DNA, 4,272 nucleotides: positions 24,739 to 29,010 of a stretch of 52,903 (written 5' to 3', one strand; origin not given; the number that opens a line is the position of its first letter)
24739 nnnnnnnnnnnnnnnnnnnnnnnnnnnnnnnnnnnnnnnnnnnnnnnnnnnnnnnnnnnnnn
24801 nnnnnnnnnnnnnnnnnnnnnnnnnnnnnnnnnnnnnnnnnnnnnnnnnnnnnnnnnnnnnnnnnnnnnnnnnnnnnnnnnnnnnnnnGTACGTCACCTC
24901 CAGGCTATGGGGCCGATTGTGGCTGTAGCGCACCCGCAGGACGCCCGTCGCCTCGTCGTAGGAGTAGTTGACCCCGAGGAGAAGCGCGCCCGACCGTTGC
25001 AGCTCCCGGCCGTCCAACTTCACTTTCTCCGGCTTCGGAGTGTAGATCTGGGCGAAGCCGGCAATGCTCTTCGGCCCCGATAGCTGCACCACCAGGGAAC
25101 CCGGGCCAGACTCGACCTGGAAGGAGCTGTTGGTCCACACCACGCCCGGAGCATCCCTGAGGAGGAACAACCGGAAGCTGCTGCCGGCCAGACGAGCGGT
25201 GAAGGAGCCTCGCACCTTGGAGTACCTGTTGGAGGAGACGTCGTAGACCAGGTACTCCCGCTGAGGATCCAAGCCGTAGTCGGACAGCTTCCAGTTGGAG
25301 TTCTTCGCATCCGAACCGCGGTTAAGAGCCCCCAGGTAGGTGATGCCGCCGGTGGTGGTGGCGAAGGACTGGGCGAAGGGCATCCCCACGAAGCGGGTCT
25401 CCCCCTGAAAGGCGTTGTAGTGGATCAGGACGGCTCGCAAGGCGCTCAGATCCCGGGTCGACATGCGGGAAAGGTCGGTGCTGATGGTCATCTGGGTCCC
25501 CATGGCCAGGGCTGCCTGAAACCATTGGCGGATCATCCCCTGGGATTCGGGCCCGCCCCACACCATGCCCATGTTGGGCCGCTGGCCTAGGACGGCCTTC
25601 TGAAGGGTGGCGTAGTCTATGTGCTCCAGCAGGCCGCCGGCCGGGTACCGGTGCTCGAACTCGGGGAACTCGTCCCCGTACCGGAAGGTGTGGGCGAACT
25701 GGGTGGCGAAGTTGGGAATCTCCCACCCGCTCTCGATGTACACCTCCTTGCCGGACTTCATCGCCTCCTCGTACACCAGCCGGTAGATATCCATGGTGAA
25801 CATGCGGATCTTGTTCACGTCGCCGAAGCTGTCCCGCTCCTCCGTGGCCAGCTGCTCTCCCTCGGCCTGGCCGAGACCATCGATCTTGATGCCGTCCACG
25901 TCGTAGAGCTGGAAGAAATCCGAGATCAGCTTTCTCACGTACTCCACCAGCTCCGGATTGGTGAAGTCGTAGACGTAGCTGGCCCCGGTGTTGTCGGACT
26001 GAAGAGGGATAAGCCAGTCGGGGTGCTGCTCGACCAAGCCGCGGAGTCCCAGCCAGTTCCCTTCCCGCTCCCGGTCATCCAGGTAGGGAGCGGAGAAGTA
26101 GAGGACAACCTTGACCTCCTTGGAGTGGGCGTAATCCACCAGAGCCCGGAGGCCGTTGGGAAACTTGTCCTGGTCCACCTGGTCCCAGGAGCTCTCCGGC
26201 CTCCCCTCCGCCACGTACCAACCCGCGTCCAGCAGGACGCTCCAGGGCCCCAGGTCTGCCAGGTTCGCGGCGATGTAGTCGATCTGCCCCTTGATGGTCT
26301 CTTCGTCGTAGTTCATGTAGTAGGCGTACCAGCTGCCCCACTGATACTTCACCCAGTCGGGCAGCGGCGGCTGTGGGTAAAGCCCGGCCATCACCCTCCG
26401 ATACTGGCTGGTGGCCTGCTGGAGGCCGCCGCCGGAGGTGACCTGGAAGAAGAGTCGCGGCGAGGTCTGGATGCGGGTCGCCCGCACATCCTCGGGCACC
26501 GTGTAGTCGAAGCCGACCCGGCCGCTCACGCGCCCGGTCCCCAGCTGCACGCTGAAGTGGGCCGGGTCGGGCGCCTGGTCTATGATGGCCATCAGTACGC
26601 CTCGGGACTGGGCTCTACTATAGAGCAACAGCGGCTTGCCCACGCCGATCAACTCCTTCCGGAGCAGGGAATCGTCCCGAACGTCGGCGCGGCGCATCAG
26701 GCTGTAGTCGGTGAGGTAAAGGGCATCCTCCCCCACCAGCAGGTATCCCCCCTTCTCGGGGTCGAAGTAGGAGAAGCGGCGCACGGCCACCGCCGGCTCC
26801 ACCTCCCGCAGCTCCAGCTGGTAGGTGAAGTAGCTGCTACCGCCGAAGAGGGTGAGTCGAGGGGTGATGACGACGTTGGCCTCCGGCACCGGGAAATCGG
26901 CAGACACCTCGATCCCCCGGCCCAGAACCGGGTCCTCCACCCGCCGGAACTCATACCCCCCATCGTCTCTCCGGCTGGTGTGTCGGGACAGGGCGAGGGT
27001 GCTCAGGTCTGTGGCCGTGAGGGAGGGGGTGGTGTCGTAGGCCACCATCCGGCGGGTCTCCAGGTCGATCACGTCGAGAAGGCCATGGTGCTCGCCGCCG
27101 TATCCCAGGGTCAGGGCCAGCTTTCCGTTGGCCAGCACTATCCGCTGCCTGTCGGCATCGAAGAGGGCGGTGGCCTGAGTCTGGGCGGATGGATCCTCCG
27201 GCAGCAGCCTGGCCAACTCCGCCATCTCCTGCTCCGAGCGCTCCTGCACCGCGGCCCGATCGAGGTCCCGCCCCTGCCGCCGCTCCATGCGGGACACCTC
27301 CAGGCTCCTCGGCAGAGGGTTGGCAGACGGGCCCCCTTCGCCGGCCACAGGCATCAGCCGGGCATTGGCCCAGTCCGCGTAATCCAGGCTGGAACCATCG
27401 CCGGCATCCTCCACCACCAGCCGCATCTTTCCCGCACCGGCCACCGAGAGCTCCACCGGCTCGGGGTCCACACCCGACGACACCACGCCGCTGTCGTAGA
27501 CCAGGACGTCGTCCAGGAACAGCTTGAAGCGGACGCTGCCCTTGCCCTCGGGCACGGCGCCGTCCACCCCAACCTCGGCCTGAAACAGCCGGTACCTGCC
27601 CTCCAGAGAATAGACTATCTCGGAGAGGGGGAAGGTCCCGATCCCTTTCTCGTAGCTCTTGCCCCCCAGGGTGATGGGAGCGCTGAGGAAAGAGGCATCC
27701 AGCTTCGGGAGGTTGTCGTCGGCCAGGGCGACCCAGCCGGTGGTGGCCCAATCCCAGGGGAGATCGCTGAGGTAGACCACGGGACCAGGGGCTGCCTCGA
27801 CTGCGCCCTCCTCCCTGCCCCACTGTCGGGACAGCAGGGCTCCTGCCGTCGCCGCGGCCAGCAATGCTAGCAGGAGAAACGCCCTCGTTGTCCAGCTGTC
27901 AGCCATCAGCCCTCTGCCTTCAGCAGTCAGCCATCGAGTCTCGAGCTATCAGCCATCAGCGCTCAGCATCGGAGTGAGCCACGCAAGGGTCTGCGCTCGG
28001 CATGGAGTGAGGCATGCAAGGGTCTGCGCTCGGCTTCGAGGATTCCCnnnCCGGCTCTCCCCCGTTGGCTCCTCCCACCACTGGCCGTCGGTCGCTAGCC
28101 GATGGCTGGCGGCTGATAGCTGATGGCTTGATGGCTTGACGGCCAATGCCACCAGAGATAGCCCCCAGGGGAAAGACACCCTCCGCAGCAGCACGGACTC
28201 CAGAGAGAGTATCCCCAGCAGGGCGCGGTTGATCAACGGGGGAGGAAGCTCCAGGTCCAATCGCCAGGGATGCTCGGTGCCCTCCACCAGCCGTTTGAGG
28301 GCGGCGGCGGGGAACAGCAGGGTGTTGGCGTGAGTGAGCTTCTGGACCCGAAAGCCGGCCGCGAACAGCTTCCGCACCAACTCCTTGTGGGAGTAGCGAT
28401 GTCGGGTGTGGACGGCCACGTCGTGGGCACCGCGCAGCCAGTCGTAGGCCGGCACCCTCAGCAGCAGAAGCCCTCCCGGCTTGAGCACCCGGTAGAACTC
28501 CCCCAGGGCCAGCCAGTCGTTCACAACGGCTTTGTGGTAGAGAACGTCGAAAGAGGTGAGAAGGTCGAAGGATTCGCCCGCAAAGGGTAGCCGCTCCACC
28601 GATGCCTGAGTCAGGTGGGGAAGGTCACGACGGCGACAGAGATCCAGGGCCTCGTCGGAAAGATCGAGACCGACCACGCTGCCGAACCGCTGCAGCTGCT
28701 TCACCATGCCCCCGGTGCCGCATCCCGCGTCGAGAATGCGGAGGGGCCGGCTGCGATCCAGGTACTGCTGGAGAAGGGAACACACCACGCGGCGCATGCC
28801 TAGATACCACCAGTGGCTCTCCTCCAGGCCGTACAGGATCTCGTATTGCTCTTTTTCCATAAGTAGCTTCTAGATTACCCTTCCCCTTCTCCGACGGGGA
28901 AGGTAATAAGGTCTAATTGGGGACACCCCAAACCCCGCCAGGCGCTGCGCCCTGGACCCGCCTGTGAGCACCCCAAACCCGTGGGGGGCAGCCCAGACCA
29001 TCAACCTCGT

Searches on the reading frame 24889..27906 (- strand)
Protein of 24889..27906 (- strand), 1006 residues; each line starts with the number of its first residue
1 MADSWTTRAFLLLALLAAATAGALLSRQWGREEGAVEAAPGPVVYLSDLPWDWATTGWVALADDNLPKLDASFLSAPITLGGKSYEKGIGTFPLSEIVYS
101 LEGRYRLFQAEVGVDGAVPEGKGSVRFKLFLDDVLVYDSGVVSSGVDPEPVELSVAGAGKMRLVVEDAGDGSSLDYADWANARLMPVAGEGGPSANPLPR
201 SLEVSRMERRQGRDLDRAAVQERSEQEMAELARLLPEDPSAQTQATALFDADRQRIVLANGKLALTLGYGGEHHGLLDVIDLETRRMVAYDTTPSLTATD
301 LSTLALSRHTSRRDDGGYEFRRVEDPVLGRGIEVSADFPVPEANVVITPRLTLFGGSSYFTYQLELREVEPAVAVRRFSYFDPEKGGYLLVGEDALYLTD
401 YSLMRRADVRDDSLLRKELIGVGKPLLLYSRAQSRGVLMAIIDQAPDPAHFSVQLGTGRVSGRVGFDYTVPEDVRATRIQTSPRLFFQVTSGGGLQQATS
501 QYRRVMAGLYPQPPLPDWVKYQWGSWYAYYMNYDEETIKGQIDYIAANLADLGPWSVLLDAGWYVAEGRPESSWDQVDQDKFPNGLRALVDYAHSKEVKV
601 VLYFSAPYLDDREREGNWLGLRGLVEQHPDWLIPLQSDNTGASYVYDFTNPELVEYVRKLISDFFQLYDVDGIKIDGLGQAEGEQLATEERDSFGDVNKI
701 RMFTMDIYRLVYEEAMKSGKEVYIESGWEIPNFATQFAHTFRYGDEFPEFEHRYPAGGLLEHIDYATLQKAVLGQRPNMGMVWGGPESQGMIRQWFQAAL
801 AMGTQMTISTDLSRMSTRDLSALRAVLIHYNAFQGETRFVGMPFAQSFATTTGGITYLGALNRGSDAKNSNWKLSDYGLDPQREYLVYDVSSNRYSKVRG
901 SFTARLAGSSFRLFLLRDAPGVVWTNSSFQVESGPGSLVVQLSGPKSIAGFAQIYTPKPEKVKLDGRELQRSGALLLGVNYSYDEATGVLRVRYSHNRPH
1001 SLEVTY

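Call 17: search_protein_families(library=pfam, proteins=[window:24889-27906:-], max_evalue=0.00001)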
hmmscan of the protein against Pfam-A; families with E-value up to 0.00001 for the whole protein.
window:24889-27906:- (1006 aa): 4 families
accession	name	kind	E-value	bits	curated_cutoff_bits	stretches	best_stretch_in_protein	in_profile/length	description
PF08305.17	NPCBM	-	3.2e-37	128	23.9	1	44-184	3-136/137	NPCBM/NEW2 domain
PF02065.24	Melibiase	-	2.7e-12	46.8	27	1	525-725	47-236/347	Melibiase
PF01055.32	Glyco_hydro_31_2nd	-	7.8e-07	29.2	23.5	1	558-682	42-161/328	Glycosyl hydrolases family 31 TIM-barrel domain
PF02638.21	GHL10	-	3.2e-06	26.9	27.9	1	579-677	65-162/311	Glycosyl hydrolase-like 10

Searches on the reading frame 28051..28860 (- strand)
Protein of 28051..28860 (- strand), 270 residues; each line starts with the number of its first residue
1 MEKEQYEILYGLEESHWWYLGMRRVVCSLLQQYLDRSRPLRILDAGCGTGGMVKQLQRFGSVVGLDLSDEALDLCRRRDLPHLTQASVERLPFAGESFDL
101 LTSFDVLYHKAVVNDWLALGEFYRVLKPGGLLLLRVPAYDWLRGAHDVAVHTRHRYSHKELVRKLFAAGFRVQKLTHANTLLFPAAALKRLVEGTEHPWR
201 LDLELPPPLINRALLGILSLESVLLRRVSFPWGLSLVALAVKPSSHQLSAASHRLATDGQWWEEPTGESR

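Call 17: search_protein_families(library=pfam, proteins=[window:28051-28860:-], max_evalue=0.00001)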
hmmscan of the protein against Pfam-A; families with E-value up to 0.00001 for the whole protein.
window:28051-28860:- (270 aa): 6 families
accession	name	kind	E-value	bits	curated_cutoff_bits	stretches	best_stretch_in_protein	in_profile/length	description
PF08241.18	Methyltransf_11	-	4e-21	75.9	21.2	1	43-133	1-94/95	Methyltransferase domain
PF13649.12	Methyltransf_25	-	1e-18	68.2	27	1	42-130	1-97/97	Methyltransferase domain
PF13489.12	Methyltransf_23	-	1.9e-16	60.7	27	1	22-192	5-154/164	Methyltransferase domain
PF13847.12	Methyltransf_31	-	1.7e-14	54.1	27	1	40-138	5-113/145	Methyltransferase domain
PF08242.18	Methyltransf_12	-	2.1e-11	44.9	30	1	43-132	1-98/98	Methyltransferase domain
PF01209.24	Ubie_methyltran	-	2.1e-07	31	20.1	1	34-133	43-150/233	ubiE/COQ5 methyltransferase family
